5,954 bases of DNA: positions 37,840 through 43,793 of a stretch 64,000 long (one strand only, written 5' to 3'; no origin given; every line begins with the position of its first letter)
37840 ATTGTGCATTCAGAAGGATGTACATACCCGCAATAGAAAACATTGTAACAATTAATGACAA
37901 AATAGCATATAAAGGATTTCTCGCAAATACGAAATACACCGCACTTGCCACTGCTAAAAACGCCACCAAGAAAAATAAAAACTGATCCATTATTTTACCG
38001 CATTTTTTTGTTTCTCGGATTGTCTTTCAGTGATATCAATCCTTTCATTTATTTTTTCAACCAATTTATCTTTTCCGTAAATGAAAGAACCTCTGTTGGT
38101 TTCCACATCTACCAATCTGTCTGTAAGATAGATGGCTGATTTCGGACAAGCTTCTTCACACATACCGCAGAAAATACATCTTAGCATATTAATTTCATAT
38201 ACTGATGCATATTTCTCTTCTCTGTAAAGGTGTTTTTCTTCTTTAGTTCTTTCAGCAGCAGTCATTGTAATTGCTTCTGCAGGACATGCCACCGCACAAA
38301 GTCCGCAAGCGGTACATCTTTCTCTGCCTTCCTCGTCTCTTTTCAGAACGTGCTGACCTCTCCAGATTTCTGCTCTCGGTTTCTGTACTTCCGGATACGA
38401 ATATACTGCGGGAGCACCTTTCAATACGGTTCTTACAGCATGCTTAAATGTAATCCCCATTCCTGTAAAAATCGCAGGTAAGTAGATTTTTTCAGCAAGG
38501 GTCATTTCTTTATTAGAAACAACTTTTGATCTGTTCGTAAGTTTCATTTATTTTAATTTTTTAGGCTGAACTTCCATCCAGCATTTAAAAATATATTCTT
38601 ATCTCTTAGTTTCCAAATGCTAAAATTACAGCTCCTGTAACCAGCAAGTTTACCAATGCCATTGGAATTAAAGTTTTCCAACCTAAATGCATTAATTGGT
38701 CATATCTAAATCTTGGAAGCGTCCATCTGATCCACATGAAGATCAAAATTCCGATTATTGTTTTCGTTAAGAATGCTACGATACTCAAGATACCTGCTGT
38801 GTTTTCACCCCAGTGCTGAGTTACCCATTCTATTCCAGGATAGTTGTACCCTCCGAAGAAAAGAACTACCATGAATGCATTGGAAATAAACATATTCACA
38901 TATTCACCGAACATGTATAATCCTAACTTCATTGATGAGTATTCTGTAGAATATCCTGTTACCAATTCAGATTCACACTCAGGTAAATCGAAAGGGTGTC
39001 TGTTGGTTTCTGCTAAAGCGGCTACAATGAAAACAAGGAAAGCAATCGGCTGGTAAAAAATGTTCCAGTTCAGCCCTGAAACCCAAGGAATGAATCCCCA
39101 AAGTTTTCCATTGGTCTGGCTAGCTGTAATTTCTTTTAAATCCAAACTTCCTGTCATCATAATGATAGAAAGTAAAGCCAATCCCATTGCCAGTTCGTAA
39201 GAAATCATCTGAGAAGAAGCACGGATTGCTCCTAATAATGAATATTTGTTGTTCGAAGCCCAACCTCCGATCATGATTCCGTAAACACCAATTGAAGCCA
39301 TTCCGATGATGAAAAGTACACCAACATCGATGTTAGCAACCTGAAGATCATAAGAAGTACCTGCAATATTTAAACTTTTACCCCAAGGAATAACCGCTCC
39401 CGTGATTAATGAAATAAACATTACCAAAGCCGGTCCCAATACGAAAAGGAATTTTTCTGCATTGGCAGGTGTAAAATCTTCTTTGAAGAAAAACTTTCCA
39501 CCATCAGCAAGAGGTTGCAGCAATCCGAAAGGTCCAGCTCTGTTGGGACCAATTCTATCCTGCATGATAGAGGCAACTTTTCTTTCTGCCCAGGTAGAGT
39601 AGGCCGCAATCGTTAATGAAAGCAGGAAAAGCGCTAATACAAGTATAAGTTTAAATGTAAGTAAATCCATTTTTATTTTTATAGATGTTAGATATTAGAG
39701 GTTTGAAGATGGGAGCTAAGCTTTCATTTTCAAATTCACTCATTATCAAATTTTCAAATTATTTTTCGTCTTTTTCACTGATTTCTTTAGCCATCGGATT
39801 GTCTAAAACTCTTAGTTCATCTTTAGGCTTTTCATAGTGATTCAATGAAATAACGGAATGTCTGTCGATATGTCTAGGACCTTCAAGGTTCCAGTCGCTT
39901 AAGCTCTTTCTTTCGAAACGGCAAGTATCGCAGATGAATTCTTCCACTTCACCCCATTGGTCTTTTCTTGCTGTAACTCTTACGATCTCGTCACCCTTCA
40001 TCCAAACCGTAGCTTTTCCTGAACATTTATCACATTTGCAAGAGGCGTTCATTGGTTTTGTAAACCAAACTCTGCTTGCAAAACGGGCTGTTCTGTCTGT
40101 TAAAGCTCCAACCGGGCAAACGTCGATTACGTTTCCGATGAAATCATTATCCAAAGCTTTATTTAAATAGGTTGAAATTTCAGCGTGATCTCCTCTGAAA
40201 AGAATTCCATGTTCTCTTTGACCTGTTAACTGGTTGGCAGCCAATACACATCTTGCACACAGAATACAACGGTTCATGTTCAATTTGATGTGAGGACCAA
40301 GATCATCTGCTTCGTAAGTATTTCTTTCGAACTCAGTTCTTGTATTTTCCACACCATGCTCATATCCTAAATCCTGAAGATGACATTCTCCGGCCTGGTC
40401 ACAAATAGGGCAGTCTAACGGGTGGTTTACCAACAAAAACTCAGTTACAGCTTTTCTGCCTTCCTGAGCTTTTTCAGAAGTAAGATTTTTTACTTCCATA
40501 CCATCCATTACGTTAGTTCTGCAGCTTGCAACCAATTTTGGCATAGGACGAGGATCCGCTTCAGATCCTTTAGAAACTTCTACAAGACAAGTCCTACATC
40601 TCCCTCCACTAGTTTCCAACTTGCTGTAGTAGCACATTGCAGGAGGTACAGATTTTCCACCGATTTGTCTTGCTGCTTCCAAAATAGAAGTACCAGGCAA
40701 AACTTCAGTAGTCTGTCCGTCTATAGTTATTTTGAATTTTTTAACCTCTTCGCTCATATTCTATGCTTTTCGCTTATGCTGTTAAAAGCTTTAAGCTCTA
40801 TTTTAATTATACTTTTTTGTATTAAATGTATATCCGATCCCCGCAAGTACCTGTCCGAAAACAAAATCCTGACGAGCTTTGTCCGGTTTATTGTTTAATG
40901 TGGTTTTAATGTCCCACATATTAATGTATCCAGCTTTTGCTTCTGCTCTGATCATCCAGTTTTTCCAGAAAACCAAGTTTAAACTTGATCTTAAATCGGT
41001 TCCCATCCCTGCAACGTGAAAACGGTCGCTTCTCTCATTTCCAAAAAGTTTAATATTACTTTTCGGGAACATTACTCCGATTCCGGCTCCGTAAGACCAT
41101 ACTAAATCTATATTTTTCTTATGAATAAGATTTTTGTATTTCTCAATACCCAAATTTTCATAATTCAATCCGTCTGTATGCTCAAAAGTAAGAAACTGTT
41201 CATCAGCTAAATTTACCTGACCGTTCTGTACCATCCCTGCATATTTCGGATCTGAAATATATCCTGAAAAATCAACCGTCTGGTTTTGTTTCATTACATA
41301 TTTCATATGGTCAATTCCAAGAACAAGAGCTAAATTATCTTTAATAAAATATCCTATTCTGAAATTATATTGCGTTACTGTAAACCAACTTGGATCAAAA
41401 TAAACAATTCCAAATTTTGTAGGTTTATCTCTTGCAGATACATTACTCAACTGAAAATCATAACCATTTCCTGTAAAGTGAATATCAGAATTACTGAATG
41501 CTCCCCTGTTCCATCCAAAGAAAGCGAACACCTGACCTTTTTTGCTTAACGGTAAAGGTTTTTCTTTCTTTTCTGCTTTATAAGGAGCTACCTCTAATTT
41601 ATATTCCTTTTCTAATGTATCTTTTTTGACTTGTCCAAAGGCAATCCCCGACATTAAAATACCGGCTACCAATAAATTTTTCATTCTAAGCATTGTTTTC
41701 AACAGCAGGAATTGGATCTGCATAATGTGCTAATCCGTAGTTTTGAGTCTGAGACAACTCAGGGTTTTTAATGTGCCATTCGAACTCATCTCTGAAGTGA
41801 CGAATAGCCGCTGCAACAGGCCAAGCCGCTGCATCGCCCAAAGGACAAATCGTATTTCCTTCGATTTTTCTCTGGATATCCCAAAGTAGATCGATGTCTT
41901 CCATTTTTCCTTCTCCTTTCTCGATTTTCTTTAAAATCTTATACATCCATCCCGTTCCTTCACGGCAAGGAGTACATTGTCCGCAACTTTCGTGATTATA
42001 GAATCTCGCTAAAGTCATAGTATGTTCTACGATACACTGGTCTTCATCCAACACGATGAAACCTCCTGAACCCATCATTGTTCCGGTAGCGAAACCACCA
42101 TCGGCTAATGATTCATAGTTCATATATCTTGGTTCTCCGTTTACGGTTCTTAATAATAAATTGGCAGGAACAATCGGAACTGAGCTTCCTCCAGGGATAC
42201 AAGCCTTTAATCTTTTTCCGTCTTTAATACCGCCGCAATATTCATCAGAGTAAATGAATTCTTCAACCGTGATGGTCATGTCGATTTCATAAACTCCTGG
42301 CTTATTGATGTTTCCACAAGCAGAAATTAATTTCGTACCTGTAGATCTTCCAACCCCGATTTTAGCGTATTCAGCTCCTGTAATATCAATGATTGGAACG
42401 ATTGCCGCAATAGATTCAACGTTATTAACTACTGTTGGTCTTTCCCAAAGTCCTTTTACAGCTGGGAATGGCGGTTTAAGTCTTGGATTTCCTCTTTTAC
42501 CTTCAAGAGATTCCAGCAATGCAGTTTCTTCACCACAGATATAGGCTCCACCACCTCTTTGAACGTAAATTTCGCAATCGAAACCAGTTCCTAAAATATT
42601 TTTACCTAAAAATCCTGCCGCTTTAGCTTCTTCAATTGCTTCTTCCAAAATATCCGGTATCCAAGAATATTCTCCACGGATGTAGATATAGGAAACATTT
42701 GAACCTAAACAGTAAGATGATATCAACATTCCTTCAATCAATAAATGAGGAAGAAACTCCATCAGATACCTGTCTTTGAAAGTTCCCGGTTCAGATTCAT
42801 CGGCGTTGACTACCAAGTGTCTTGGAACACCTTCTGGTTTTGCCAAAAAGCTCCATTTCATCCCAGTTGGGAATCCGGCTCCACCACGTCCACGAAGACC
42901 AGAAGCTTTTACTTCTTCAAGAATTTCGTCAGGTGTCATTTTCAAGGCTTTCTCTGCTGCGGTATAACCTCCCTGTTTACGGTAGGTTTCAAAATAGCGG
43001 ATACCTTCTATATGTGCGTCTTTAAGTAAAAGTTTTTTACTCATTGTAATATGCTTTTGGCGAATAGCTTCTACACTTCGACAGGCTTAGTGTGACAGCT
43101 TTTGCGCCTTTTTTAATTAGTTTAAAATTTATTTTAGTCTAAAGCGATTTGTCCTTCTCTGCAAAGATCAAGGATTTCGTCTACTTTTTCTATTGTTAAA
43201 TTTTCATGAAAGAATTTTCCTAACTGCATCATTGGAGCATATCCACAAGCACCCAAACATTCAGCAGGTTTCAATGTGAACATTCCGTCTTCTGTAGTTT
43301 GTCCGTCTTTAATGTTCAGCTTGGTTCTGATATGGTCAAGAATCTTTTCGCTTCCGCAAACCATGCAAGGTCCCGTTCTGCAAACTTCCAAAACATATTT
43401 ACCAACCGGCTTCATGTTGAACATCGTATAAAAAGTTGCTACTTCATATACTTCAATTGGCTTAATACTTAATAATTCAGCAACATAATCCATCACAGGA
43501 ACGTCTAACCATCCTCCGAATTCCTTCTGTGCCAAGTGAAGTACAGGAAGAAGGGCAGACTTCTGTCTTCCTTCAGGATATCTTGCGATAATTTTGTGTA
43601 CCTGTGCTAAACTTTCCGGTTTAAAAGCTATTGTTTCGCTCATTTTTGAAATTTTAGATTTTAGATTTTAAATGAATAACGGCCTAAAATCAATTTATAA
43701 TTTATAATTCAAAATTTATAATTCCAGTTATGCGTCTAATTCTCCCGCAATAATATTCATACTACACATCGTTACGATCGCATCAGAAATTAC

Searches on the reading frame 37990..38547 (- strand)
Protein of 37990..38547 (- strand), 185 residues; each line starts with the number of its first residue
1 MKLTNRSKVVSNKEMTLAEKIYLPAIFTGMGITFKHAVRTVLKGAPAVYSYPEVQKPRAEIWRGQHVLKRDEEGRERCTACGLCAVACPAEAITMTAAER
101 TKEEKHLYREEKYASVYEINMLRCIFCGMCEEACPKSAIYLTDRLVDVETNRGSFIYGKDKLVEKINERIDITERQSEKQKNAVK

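Call 5: search_protein_families(library=pfam, proteins=[window:37990-38547:-], max_evalue=0.01)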
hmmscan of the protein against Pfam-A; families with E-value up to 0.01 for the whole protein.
window:37990-38547:- (185 aa): 13 families
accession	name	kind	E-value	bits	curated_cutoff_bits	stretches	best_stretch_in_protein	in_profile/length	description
PF00037.32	Fer4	-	2.6e-14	52.7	21.1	2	117-140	1-24/24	4Fe-4S binding domain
PF12838.12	Fer4_7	-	5.9e-12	46.3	27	1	77-138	1-52/52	4Fe-4S dicluster domain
PF13484.11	Fer4_16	-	7.1e-10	40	30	2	77-136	1-65/66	4Fe-4S double cluster binding domain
PF13187.11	Fer4_9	-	8.4e-10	39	27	1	77-139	1-52/52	4Fe-4S dicluster domain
PF14697.11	Fer4_21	-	2.7e-08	34.3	35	1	75-95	38-59/59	4Fe-4S dicluster domain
PF13183.11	Fer4_8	-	3.7e-08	34.2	27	2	76-136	3-66/68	4Fe-4S dicluster domain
PF12837.12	Fer4_6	-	5.5e-08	32.8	25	2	75-93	6-24/24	4Fe-4S binding domain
PF13237.11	Fer4_10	-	8.3e-08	32.5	25.5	1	75-135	6-53/53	4Fe-4S dicluster domain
PF12797.12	Fer4_2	-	2e-07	31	24.5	1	75-90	7-22/22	4Fe-4S binding domain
PF13534.11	Fer4_17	-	3.1e-06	28.1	22.2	2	77-137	1-59/61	4Fe-4S dicluster domain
PF12800.12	Fer4_4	-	3.8e-06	27.2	24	1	76-90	2-16/17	4Fe-4S binding domain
PF25160.1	LdpA_Fe-S-bd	-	5e-06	26.6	27.6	1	72-97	22-47/49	LdpA Fe-S cluster-binding domain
PF12798.12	Fer4_3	-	0.00018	22.6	27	0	124-138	1-15/15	4Fe-4S binding domain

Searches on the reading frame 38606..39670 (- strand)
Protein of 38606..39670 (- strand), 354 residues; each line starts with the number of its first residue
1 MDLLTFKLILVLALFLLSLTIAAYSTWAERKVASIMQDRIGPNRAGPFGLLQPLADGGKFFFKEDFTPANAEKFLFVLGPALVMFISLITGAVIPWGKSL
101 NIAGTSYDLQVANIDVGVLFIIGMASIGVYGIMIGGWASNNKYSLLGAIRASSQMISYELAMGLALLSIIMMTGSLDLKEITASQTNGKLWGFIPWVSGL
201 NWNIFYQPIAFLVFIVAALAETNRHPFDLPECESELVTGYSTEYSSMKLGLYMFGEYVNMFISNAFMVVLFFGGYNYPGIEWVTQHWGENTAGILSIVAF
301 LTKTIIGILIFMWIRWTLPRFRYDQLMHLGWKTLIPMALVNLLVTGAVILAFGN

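Call 6: search_protein_families(library=pfam, proteins=[window:38606-39670:-], max_evalue=0.01)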
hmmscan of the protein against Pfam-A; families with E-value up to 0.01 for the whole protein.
window:38606-39670:- (354 aa): 1 family
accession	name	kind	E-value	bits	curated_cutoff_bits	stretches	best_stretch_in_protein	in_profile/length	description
PF00146.26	NADHdh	-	6.9e-121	403.6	27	1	11-345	3-297/298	NADH dehydrogenase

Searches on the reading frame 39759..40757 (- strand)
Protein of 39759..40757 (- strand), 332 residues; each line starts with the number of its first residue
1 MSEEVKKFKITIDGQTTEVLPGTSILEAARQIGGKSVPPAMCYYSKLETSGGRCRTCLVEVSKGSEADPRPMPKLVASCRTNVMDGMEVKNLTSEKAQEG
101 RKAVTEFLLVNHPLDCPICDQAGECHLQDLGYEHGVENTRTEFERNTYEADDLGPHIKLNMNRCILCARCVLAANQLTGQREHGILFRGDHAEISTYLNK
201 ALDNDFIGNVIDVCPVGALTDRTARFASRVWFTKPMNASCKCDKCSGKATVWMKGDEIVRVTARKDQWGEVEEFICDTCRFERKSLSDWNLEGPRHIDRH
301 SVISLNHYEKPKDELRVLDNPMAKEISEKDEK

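Call 6: search_protein_families(library=pfam, proteins=[window:39759-40757:-], max_evalue=0.01)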
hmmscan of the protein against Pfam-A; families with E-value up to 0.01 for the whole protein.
window:39759-40757:- (332 aa): 4 families
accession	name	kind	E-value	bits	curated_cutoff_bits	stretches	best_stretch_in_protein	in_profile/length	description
PF22117.2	Fer4_Nqo3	-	3.3e-28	98.1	27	1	154-220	1-67/67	NADH-quinone oxidoreductase subunit 3, ferredoxin-like domain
PF10588.14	NADH-G_4Fe-4S_3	-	9.2e-19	67.1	27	1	101-140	1-40/40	NADH-ubiquinone oxidoreductase-G iron-sulfur binding region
PF13510.11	Fer2_4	-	1.3e-14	54.4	22.8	1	7-91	3-79/82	2Fe-2S iron-sulfur cluster binding domain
PF00111.32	Fer2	-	6.4e-07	29.7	21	1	11-82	2-75/77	2Fe-2S iron-sulfur cluster binding domain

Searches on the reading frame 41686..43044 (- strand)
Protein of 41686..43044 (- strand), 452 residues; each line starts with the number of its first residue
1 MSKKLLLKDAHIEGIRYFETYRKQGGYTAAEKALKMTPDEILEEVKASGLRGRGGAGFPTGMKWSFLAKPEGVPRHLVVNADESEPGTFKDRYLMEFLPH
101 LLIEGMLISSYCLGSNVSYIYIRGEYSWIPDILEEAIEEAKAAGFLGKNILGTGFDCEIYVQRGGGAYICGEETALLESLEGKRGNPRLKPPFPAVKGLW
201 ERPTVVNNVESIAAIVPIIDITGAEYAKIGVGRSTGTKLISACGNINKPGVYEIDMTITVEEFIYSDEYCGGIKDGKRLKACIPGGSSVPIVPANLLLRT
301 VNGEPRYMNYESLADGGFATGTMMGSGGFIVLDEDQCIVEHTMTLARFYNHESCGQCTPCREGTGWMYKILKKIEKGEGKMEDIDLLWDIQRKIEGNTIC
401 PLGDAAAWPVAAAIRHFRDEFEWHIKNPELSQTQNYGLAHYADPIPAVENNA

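Call 6: search_protein_families(library=pfam, proteins=[window:41686-43044:-], max_evalue=0.01)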
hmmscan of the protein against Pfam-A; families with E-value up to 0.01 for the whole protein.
window:41686-43044:- (452 aa): 4 families
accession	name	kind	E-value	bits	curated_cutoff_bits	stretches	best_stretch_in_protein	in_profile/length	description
PF01512.22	Complex1_51K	-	2.7e-45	154.4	31.2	1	45-215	1-148/150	Nuo51 FMN-binding domain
PF10589.14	NADH_4Fe-4S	-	8.2e-35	119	23.5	1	343-424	4-85/85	NADH-ubiquinone oxidoreductase-F iron-sulfur binding region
PF22461.2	SLBB_2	-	1.1e-05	25.8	27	1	240-303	3-66/79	SLBB domain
PF10531.15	SLBB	-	0.0026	18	27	1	243-290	5-53/55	SLBB domain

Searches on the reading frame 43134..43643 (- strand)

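Call 6: search_protein_families(library=pfam, proteins=[window:43134-43643:-], max_evalue=0.01)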
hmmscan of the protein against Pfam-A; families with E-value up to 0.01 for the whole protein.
window:43134-43643:- (169 aa): 1 family
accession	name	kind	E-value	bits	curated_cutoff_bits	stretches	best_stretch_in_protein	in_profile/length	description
PF01257.25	2Fe-2S_thioredx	-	2.3e-56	190.1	24.8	1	16-160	2-143/145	Thioredoxin-like [2Fe-2S] ferredoxin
